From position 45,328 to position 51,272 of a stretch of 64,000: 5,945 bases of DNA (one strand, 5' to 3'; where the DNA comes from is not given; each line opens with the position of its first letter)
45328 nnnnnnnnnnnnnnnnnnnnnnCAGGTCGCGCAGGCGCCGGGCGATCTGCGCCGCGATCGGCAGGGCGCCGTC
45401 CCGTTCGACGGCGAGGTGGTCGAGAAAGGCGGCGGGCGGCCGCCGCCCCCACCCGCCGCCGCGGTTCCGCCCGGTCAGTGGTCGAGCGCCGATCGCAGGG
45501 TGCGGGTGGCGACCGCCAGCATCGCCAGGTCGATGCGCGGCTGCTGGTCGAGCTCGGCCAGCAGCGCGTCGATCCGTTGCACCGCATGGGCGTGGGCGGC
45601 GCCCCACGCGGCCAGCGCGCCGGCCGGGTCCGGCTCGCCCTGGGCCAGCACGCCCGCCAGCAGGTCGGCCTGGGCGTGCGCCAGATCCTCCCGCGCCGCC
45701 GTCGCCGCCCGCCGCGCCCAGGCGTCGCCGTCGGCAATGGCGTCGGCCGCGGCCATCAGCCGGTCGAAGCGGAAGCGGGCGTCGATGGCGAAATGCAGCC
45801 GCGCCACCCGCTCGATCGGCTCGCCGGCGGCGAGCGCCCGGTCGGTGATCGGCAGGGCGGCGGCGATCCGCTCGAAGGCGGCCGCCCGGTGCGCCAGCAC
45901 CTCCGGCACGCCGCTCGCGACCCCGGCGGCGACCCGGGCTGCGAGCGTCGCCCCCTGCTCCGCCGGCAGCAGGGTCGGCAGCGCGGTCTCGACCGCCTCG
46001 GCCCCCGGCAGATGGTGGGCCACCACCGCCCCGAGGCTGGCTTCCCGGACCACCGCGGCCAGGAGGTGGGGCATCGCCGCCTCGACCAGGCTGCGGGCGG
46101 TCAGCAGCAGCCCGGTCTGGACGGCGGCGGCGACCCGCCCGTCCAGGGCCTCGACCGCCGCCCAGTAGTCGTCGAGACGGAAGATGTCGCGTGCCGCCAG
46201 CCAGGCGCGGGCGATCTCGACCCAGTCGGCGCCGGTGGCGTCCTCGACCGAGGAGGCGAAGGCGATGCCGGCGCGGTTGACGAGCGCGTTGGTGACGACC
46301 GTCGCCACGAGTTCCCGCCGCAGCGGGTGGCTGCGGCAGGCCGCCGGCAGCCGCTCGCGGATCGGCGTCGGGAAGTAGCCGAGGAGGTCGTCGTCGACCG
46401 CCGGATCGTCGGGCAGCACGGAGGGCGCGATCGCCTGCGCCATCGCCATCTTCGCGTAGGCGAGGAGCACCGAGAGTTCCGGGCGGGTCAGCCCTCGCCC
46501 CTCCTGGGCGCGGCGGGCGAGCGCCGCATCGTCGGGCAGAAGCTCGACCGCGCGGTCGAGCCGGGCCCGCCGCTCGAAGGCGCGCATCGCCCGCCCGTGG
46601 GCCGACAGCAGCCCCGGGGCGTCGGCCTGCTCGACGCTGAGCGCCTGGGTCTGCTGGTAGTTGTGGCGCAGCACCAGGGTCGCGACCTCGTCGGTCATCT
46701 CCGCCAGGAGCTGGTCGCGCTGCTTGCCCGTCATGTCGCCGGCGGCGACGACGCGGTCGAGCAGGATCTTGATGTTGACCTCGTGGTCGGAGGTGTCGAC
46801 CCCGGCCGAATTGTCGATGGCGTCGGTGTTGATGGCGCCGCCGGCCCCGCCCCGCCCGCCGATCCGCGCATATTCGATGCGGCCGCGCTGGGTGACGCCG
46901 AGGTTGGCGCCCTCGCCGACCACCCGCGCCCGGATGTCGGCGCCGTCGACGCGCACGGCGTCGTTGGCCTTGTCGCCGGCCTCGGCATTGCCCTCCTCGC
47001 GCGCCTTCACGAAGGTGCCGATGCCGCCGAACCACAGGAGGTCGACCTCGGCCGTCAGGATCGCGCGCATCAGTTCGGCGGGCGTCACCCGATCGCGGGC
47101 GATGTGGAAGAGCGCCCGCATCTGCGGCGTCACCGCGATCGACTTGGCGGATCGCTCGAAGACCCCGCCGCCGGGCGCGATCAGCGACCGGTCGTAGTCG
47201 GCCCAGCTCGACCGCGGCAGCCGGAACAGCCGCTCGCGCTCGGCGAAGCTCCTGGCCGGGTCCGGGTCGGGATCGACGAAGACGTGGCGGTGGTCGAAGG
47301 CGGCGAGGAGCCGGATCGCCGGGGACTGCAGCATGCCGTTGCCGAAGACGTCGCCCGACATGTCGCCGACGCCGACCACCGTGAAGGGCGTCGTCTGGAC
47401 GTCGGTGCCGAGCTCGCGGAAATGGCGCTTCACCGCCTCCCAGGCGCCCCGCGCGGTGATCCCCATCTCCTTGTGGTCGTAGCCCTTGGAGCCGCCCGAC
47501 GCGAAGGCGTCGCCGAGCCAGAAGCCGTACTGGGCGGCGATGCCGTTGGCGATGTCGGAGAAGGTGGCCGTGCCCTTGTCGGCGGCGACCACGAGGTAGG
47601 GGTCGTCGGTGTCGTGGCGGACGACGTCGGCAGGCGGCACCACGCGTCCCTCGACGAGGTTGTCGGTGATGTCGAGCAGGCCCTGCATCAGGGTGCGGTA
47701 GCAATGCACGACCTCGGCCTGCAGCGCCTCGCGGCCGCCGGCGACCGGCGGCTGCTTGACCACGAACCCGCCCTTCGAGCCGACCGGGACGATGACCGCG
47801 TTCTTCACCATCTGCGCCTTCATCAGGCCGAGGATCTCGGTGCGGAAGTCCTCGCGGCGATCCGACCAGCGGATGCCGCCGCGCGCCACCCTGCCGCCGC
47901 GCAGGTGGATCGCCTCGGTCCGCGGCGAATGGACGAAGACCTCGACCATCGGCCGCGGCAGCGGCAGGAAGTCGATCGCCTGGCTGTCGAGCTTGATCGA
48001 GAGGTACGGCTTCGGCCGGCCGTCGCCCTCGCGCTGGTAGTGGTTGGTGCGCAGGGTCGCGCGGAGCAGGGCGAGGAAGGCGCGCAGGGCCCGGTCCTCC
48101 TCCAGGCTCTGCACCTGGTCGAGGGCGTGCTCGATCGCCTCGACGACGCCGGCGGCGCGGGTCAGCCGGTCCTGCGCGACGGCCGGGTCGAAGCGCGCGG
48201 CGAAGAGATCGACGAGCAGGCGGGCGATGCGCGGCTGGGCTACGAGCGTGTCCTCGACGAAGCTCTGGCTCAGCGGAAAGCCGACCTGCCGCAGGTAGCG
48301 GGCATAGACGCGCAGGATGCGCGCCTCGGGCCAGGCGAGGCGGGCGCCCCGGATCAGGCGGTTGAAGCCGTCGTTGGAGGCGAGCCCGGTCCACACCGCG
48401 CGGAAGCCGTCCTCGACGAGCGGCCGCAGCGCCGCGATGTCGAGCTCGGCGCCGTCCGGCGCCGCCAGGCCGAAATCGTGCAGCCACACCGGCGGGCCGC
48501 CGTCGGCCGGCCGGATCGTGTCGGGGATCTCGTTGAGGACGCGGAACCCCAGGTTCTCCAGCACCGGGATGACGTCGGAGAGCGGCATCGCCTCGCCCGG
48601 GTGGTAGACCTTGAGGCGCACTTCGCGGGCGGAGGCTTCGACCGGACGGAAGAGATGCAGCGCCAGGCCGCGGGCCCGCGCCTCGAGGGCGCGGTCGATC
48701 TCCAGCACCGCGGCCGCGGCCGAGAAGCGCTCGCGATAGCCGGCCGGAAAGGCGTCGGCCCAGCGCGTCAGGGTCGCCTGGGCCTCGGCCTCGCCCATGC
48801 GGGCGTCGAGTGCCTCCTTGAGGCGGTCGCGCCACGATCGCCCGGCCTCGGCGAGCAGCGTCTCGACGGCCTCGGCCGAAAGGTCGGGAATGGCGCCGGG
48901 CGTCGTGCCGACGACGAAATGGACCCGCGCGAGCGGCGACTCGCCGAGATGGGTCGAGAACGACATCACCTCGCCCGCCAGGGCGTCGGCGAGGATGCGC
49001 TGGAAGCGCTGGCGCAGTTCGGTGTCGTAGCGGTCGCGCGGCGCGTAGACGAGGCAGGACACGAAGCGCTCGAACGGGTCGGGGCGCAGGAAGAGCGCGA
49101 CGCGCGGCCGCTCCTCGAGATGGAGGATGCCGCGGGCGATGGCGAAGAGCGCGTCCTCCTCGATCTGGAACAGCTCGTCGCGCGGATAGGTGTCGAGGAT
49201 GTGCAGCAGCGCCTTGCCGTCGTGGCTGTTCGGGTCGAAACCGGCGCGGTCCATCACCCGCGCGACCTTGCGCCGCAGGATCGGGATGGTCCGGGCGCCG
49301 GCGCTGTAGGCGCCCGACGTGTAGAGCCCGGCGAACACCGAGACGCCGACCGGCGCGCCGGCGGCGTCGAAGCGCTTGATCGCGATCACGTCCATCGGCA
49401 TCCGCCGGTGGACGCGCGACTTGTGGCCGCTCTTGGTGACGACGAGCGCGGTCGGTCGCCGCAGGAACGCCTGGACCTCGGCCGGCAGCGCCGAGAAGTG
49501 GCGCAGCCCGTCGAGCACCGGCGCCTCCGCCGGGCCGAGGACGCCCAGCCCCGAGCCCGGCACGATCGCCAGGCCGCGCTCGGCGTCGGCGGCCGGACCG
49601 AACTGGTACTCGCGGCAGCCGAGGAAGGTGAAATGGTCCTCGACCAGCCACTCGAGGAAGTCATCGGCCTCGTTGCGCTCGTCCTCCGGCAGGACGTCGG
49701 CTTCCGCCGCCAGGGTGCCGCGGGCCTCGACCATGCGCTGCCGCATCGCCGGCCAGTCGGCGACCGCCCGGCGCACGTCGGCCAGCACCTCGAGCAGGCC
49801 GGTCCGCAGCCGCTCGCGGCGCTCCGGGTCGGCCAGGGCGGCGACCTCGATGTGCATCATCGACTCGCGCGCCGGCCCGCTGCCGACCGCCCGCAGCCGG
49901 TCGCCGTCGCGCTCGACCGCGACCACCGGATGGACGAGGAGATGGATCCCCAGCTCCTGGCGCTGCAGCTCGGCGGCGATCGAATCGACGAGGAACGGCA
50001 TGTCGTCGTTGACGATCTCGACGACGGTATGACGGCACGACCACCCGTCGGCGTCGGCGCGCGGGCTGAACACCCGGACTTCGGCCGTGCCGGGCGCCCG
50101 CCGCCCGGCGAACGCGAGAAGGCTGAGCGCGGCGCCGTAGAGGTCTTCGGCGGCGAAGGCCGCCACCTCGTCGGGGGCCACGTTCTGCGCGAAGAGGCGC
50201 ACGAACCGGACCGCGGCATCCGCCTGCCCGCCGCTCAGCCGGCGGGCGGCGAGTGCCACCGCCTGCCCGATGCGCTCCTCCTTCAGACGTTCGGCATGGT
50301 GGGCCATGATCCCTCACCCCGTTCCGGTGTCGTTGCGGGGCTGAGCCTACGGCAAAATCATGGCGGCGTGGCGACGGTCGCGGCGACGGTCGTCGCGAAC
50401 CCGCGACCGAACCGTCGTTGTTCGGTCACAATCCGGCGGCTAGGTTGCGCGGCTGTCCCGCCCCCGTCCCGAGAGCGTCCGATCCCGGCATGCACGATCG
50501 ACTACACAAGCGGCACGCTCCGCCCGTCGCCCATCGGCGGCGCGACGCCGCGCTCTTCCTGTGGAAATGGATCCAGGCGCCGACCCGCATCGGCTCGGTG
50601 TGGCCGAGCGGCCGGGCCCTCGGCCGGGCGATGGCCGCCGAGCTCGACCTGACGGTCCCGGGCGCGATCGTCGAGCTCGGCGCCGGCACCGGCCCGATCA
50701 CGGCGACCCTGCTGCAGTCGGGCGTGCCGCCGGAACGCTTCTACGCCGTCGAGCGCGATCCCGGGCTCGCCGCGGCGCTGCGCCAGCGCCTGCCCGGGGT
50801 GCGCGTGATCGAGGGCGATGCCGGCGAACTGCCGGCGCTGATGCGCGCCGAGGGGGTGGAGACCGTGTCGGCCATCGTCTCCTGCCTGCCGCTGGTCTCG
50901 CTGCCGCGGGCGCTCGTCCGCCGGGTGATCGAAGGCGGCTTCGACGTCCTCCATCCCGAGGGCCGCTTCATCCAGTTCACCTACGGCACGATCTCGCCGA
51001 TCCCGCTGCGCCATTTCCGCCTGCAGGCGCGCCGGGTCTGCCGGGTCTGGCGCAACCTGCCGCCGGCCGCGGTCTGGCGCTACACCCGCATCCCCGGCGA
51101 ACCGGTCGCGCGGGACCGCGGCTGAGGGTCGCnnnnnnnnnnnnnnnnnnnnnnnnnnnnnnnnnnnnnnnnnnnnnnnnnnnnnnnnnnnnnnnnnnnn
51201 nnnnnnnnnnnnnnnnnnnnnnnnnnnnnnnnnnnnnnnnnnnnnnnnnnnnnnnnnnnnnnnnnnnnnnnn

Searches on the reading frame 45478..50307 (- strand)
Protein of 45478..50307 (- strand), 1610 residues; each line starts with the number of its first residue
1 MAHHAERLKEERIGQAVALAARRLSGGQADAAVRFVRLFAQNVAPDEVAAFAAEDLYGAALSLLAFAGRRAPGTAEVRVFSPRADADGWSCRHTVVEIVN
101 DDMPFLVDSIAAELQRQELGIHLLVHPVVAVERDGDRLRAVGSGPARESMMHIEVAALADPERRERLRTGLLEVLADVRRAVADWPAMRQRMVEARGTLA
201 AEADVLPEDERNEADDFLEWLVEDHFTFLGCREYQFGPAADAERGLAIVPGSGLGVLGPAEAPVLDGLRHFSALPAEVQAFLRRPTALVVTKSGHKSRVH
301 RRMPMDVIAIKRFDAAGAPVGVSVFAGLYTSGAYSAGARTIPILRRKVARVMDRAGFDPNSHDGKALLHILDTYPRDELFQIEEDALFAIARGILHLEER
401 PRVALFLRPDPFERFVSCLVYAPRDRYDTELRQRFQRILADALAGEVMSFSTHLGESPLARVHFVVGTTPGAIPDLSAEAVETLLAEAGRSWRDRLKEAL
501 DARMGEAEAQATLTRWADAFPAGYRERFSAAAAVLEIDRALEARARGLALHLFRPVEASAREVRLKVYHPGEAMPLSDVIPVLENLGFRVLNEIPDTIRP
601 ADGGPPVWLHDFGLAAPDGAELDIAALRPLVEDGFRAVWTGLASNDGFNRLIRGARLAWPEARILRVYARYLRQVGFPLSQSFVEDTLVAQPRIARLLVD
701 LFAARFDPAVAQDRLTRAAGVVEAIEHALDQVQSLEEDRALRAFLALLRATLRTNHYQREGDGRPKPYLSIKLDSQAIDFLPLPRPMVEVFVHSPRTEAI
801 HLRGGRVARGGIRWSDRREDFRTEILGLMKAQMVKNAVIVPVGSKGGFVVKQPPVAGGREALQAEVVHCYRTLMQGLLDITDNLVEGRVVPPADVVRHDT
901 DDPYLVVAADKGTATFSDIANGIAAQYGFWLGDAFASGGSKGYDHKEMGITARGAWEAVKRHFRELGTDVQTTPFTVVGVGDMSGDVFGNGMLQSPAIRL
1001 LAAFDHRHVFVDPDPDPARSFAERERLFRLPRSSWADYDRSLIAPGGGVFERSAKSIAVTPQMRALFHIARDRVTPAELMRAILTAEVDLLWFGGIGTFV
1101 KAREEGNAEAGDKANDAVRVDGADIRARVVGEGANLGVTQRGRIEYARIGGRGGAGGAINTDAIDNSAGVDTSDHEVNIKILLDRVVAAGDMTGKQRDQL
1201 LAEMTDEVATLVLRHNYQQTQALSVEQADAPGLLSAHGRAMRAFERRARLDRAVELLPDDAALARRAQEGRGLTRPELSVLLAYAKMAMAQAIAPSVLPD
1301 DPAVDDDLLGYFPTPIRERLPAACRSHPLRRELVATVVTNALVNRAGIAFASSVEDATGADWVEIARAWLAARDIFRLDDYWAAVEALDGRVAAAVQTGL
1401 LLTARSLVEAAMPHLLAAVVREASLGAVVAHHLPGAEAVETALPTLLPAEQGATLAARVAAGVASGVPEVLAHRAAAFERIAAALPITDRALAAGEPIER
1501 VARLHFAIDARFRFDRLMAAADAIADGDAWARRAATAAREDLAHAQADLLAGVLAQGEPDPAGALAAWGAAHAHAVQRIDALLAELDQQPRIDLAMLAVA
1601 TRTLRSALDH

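Call 54: search_protein_families(library=pfam, proteins=[window:45478-50307:-], max_evalue=0.001)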
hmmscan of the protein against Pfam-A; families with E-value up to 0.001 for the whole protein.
window:45478-50307:- (1610 aa): 8 families
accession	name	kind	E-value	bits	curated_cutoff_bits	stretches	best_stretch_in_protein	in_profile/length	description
PF05088.18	Bac_GDH_CD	-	1.4e-264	878.6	22.8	1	725-1225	2-496/497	Bacterial NAD-glutamate dehydrogenase, catalytic domain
PF21074.2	GDH_C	-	8.3e-97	324.8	26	1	1270-1605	1-338/339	Glutamate dehydrogenase, C-terminal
PF21075.3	GDH_ACT1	-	6.6e-47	159.4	23.7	1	35-171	1-144/144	Glutamate dehydrogenase, ACT1 domain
PF21076.3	GDH_ACT2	-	3.4e-31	108.1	22.8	1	405-492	2-89/90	Glutamate dehydrogenase, ACT2 domain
PF21073.2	GDH_HM1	-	7.7e-29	99.8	21.2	1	341-400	1-60/60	Glutamate dehydrogenase, helical motif 1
PF21078.2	GDH_HM3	-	3.1e-26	91.7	24.6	1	643-708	1-66/66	Glutamate dehydrogenase, helical motif 3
PF21077.3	GDH_ACT3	-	4.4e-25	87.7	22.2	1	548-626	2-79/80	Glutamate dehydrogenase, ACT3 domain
PF21079.2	GDH_HM2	-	7.4e-10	39.1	21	1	499-539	1-41/45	Glutamate dehydrogenase, helical motif 2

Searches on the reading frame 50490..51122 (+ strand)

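Call 54: search_protein_families(library=pfam, proteins=[window:50490-51122:+], max_evalue=0.001)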
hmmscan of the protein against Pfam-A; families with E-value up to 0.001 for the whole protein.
window:50490-51122:+ (211 aa): 2 families
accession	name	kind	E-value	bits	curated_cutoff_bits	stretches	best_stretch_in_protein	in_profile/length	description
PF13649.12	Methyltransf_25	-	5.1e-07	30.7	27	1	60-158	1-97/97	Methyltransferase domain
PF08241.18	Methyltransf_11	-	0.00019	22.5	21.2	1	62-161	2-94/95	Methyltransferase domain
